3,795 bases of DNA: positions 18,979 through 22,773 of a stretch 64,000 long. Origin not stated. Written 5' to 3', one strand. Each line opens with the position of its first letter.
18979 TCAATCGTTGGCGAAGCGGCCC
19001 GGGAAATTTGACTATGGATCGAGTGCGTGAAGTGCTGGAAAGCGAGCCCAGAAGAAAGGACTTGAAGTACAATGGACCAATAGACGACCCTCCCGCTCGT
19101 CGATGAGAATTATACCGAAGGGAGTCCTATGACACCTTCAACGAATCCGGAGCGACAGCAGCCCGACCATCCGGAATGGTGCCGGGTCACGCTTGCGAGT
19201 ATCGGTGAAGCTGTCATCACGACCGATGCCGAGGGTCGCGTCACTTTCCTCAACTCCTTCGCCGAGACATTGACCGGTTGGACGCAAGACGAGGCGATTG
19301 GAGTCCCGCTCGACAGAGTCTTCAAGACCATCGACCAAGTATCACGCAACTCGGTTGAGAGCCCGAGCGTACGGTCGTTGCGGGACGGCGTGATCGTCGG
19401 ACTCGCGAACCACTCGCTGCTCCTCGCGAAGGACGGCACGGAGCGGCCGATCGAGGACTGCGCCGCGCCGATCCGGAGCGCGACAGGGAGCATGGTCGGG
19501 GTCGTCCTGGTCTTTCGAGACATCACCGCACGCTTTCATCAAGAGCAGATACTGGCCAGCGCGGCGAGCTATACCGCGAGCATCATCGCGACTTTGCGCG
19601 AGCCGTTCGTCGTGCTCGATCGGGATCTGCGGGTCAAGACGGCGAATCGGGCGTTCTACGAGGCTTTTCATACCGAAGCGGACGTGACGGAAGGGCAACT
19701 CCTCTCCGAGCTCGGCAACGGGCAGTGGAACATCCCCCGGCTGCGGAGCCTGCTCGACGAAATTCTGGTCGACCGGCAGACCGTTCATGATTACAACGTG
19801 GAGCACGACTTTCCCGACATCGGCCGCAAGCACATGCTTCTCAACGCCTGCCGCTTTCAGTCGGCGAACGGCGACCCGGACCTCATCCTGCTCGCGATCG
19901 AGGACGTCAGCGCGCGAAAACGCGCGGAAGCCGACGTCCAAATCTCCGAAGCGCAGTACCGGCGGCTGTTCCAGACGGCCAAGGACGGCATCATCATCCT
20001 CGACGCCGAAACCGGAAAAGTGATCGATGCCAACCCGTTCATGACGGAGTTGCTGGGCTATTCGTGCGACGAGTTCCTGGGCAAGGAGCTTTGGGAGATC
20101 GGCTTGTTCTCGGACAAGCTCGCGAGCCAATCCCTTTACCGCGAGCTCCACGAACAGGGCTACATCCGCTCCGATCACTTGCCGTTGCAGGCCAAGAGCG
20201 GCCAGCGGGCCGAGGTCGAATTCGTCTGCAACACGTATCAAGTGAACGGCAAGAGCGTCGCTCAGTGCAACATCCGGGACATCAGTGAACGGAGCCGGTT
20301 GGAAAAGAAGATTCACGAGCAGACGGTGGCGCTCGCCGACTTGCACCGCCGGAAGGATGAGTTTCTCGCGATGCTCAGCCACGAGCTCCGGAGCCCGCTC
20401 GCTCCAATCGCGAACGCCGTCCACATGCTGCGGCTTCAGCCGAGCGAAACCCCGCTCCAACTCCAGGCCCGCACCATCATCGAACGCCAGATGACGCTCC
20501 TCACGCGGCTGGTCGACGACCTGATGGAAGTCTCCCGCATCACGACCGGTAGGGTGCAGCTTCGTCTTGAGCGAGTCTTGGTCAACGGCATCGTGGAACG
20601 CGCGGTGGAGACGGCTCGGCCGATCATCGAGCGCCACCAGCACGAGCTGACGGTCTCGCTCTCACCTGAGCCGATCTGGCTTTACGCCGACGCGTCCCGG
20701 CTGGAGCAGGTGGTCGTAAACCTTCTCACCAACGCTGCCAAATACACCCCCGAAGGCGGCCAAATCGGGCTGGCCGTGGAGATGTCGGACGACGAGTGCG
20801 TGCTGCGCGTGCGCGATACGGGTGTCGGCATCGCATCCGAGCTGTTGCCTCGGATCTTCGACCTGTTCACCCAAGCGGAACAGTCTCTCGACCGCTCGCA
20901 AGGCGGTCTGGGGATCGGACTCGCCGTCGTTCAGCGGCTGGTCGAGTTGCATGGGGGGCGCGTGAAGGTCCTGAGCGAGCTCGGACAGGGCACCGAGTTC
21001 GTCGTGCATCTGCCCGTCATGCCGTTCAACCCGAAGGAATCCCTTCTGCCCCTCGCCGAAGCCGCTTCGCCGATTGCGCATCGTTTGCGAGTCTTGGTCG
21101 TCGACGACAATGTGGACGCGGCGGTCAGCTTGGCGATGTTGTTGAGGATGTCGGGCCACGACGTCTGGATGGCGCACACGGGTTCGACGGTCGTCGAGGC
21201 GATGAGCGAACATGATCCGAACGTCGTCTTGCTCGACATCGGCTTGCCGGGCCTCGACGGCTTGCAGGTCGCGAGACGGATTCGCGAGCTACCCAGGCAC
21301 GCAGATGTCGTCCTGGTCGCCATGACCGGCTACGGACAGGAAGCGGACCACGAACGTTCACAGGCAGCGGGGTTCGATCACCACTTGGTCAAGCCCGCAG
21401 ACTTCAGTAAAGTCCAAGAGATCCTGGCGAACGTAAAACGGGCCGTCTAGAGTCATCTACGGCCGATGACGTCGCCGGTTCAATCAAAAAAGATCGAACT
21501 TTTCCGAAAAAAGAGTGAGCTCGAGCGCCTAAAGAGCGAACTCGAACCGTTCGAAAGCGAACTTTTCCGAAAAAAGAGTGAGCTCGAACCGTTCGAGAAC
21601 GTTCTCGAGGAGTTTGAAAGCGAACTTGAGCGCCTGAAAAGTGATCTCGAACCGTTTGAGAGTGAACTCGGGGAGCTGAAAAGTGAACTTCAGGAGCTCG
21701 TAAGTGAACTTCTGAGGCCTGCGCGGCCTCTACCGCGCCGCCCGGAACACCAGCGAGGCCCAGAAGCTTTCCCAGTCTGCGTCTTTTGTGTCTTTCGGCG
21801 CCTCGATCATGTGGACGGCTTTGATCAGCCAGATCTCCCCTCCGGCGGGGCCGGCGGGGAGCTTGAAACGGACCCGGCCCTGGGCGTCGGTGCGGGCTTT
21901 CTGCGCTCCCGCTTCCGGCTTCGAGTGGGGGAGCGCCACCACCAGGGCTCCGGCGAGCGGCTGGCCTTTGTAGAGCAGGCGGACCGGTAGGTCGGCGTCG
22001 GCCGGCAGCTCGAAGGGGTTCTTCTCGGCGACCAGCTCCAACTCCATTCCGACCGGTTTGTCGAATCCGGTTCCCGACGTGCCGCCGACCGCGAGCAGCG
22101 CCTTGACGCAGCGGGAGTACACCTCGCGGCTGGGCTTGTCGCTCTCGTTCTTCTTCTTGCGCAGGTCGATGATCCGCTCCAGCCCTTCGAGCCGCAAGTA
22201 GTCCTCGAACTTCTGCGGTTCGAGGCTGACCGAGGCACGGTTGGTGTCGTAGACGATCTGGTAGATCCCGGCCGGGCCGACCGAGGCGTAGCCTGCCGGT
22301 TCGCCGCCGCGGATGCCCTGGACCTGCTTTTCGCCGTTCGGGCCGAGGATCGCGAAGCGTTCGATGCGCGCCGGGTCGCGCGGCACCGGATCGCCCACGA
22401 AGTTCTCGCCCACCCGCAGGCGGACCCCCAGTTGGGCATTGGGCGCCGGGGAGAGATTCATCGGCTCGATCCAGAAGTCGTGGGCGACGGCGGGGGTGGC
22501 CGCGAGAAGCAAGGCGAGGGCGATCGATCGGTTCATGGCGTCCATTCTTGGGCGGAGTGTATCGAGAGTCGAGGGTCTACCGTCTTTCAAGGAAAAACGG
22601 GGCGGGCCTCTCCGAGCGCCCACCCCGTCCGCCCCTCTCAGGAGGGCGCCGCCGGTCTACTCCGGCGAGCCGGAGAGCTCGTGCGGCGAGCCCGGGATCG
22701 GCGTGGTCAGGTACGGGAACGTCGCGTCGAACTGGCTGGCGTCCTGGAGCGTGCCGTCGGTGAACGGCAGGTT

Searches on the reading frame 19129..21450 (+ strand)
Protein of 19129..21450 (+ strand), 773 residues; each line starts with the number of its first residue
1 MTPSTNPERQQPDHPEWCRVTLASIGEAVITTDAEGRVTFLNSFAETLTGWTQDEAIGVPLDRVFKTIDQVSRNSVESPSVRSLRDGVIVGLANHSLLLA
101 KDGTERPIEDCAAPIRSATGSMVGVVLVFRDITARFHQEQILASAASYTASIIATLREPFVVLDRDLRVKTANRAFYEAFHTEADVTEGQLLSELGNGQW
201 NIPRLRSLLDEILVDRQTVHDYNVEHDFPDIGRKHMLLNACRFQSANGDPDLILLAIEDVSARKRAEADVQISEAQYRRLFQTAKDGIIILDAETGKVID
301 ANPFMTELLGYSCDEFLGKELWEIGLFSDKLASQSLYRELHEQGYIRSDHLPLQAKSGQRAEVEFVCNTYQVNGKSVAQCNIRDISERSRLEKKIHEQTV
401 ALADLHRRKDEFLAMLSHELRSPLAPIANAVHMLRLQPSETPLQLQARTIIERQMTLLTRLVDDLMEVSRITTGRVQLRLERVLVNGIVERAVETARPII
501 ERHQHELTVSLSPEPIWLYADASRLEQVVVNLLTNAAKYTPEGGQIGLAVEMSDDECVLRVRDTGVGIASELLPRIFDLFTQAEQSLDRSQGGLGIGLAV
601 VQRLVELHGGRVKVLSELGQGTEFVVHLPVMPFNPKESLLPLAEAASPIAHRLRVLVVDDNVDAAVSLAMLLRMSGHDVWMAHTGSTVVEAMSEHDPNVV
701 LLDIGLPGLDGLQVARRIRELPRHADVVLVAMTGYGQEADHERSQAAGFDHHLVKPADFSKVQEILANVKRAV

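Call 39: search_protein_families(library=pfam, proteins=[window:19129-21450:+], max_evalue=0.001)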
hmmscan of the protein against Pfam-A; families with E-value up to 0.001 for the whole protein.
window:19129-21450:+ (773 aa): 9 families
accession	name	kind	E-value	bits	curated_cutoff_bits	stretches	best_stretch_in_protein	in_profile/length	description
PF00989.32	PAS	-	2.6e-31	108.4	22.6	3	21-132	6-113/113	PAS fold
PF02518.31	HATPase_c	-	1.7e-30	106.1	26.4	1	521-630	2-109/111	Histidine kinase-, DNA gyrase B-, and HSP90-like ATPase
PF08448.16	PAS_4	-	1.8e-28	99.4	23.1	2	23-135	2-108/110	PAS fold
PF13426.13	PAS_9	-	2.4e-25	89.2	27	2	286-387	2-103/103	PAS domain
PF13188.13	PAS_8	-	1.4e-20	72.8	21.8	1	275-323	1-45/65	PAS domain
PF00072.30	Response_reg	-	2.6e-19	69.8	30.2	1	655-765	1-109/111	Response regulator receiver domain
PF00512.31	HisKA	-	2.3e-13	50.4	26.9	1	409-474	2-66/66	His Kinase A (phospho-acceptor) domain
PF12860.13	PAS_7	-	9.4e-06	26.2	27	0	22-140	1-115/115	PAS fold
PF08447.18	PAS_3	-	0.00071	20.2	25.6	0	46-126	9-86/89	PAS fold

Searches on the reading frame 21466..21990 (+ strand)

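Call 39: search_protein_families(library=pfam, proteins=[window:21466-21990:+], max_evalue=0.001)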
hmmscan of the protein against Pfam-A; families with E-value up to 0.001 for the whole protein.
window:21466-21990:+ (174 aa): 1 family
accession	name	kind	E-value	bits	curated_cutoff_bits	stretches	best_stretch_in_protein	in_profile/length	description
PF08614.16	ATG16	-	6.5e-05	23.6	33.7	1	3-84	109-190/200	Autophagy protein 16 (ATG16)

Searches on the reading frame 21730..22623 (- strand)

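Call 39: search_protein_families(library=pfam, proteins=[window:21730-22623:-], max_evalue=0.001)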
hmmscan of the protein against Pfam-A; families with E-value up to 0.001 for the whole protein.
window:21730-22623:- (297 aa): 1 family
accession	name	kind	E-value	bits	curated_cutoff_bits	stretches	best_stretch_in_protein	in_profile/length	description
PF10670.15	DUF4198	-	1.5e-33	117.1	34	1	45-271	1-207/209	Domain of unknown function (DUF4198)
